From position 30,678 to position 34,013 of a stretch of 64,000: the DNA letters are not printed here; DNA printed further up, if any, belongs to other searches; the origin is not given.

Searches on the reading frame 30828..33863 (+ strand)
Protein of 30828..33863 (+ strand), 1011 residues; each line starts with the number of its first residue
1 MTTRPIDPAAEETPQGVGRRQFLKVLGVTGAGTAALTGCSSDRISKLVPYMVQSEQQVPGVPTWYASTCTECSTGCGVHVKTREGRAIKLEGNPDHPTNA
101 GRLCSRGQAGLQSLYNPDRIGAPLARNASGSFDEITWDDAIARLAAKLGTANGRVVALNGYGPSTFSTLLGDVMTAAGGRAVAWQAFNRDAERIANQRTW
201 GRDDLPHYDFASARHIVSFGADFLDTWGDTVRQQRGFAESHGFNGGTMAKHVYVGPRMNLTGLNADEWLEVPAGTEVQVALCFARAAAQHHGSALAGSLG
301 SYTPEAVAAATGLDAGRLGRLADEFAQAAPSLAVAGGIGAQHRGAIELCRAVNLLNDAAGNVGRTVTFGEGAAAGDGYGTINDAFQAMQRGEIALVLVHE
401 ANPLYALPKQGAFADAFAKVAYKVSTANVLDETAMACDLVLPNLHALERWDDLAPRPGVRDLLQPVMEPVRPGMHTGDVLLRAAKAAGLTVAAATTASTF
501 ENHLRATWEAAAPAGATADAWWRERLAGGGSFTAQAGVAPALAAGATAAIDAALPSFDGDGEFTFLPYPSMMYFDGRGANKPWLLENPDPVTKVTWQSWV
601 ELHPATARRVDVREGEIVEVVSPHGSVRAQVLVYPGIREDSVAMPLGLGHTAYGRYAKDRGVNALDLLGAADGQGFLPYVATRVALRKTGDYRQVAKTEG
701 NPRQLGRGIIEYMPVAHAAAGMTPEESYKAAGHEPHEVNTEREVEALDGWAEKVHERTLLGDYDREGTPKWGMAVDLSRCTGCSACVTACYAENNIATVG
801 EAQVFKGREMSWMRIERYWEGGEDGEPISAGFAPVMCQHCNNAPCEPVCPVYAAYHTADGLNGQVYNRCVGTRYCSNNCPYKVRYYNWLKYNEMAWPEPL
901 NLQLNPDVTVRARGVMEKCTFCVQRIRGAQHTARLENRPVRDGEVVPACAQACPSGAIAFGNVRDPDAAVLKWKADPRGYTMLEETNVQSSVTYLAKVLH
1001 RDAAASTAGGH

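Call 63: search_protein_families(library=pfam, proteins=[window:30828-33863:+], max_evalue=0.001)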
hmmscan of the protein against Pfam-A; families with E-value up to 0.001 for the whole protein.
window:30828-33863:+ (1011 aa): 8 families
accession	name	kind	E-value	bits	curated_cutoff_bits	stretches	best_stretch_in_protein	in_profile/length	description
PF04879.21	Molybdop_Fe4S4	-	1.4e-17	63.8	22.7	1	63-116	2-55/55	Molybdopterin oxidoreductase Fe4S4 domain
PF12838.12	Fer4_7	-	4e-13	50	27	2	779-851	1-50/52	4Fe-4S dicluster domain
PF01568.27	Molydop_binding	-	5e-13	49.5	26.8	1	597-665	28-92/110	Molydopterin dinucleotide binding domain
PF00384.28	Molybdopterin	-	2e-12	47.3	24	1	119-449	1-316/353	Molybdopterin oxidoreductase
PF13247.11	Fer4_11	-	6.1e-09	36.4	26.2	1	832-890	5-65/100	4Fe-4S dicluster domain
PF13187.11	Fer4_9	-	1.3e-07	32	27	1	779-851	1-49/52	4Fe-4S dicluster domain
PF12797.12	Fer4_2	-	9.7e-05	22.5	24.5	1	771-790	1-20/22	4Fe-4S binding domain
PF13183.11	Fer4_8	-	0.00022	22.1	27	0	777-851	2-66/68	4Fe-4S dicluster domain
